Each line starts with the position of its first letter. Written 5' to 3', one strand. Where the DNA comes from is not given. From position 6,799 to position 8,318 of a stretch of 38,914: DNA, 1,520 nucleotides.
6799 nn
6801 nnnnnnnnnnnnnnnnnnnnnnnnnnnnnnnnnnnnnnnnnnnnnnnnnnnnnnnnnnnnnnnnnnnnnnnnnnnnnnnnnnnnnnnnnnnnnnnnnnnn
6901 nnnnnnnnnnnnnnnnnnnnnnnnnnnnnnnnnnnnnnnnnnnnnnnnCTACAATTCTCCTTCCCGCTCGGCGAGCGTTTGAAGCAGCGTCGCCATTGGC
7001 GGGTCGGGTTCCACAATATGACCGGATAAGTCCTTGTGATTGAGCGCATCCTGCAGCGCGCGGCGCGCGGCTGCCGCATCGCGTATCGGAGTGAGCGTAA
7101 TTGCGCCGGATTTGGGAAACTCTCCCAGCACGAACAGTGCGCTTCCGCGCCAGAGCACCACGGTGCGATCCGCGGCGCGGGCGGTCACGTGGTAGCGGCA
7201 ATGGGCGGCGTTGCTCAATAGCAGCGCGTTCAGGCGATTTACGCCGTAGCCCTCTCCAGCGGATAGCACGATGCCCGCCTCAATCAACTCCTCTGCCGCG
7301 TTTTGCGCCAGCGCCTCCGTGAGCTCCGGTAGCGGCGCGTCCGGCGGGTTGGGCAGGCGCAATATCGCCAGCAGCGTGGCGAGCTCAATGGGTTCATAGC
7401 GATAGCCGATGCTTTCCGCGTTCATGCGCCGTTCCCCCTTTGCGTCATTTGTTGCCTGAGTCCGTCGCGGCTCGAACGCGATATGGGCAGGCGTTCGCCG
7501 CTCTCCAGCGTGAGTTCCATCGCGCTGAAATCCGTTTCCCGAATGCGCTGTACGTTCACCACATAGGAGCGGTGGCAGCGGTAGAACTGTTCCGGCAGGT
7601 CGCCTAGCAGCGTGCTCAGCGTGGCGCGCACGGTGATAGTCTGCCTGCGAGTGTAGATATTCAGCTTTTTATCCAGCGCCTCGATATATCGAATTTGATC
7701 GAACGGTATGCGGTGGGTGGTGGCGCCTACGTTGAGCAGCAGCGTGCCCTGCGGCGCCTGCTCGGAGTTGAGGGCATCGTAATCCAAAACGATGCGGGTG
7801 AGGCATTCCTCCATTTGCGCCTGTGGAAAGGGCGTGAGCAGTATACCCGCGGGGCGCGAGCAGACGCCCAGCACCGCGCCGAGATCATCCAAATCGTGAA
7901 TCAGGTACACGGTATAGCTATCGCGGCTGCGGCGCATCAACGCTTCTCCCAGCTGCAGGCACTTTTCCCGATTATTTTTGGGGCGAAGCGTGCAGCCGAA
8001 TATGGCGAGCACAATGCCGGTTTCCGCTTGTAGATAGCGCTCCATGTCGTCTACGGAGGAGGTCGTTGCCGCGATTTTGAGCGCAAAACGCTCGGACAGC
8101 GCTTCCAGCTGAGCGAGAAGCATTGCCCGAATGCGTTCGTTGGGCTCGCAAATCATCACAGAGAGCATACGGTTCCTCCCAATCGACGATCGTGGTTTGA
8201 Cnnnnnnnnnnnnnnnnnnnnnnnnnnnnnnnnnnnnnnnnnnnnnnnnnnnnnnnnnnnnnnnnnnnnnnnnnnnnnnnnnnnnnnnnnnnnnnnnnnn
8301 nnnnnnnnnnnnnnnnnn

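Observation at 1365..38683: T7SSb-type secretion locus lacking recognisable EssB/EsaA/EssA and apparently wired to a transmembrane FHA / Hanks-kinase / PP2C array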

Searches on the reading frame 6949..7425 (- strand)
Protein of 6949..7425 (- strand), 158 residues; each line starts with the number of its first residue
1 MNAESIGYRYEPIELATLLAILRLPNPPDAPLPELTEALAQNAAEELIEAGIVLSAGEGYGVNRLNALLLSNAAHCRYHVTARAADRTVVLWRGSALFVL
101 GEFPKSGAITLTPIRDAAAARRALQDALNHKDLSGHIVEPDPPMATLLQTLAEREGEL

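Call 5: search_protein_families(library=pfam, max_evalue=0.01, proteins=[window:6949-7425:-])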
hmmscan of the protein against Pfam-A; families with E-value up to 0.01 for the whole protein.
window:6949-7425:- (158 aa): 0 families

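Call 12: search_protein_families(library=pfam, max_evalue=1, proteins=[window:6949-7425:-])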
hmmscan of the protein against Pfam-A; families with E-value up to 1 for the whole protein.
window:6949-7425:- (158 aa): 0 families

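Call 55: search_protein_families(library=ncbifam, max_evalue=0.001, proteins=[window:6949-7425:-])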
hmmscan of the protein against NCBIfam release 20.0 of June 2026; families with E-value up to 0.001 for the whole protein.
window:6949-7425:- (158 aa): 0 families

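Call 56: search_protein_families(library=pfam, max_evalue=5, proteins=[window:6949-7425:-])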
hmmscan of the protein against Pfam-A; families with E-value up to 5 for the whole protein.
window:6949-7425:- (158 aa): 0 families

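Call 72: predict_structure(protein=window:6949-7425:-)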
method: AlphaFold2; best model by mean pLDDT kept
length: 158 residues; sequences in the alignment: 1
mean_pLDDT: 47.1   pTM: 0.43
mean pLDDT of the five models: 47.1, 42.3, 38.4, 35.6, 35.5
residues with pLDDT >= 90: 0; 70-90: 14; 50-70: 42; < 50: 102
segments of 3 or more residues with pLDDT < 50: 1-18, 20-87, 92-96, 101-109
pLDDT, mean of each block of 10 residues (from residue 1): 27 44 41 36 39 35 43 38 44 50 45 65 65 51 65 72
secondary structure, 60 per line:
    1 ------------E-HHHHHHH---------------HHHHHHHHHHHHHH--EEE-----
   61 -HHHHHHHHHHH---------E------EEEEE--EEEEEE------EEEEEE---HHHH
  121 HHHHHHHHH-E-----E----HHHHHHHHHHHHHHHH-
elements in order: H15-21 H37-50 E53-55 H62-72 E89-93 E96-101 E108-113 H117-129 H142-157

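Call 83: search_protein_representatives(protein=window:6949-7425:-)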
Query: 158 residues. Proteins with E-value up to 0.001 (for the whole library): 39; up to 1e-10: 13; up to 1e-30: 1. The best 39 are listed.
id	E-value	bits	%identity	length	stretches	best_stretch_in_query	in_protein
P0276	3.8e-95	332.2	99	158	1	1-158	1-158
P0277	1.1e-22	97.0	43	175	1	1-128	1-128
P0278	2.9e-22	95.7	44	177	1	1-131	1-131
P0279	1.8e-18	83.3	41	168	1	1-132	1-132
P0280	1.3e-16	77.3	38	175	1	1-130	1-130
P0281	1.3e-16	77.3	40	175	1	1-131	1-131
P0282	1.8e-16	76.9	40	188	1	1-138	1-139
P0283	1.3e-15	74.1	39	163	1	1-122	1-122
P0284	5.8e-15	72.0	34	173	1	1-155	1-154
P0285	2.5e-14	69.9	37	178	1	1-132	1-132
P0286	2.8e-14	69.7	36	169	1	2-131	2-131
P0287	2.9e-13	66.5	35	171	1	1-130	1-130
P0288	4.7e-11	59.3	33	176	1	1-132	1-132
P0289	1.5e-10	57.6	38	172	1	1-146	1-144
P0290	7.3e-10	55.4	30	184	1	1-130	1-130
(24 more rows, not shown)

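Call 85: search_solved_structures(query=A2, max_evalue=10)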
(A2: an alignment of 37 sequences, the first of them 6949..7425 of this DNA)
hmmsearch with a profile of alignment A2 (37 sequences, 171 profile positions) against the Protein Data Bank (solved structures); distinct sequences matched with E-value up to 10: 2.
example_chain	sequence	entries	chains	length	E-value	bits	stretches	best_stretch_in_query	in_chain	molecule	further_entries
2yva_A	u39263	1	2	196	0.17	14.4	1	105-169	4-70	DnaA initiator-associating protein diaA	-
4u6n_A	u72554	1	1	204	0.18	14.4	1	105-169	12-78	DnaA initiator-associating protein DiaA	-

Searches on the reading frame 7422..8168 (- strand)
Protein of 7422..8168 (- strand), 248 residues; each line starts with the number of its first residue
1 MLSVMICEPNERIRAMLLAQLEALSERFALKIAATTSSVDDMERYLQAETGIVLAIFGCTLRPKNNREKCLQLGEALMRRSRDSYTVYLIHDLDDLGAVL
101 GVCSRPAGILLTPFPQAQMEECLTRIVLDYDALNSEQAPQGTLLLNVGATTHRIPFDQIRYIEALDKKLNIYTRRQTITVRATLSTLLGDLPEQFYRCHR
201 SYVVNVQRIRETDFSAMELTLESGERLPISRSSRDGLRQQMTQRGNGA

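Call 5: search_protein_families(library=pfam, max_evalue=0.01, proteins=[window:7422-8168:-])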
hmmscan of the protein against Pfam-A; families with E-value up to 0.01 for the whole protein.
window:7422-8168:- (248 aa): 1 family
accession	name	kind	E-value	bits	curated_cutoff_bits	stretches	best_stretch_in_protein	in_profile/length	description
PF04397.21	LytTR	-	1.7e-24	86.3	22.6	1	151-241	3-97/98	LytTr DNA-binding domain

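Call 55: search_protein_families(library=ncbifam, max_evalue=0.001, proteins=[window:7422-8168:-])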
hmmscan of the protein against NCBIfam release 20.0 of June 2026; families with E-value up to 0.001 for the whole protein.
window:7422-8168:- (248 aa): 2 families
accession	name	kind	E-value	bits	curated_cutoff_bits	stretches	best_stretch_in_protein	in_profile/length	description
NF008677.0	PRK11697.1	equivalog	8.4e-09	35.1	246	1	109-241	98-235/238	two-component system response regulator BtsR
NF046049.1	quorum_RR_AgrA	equivalog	8.7e-05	22.2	400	1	130-224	131-225/238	quorum-sensing response regulator AgrA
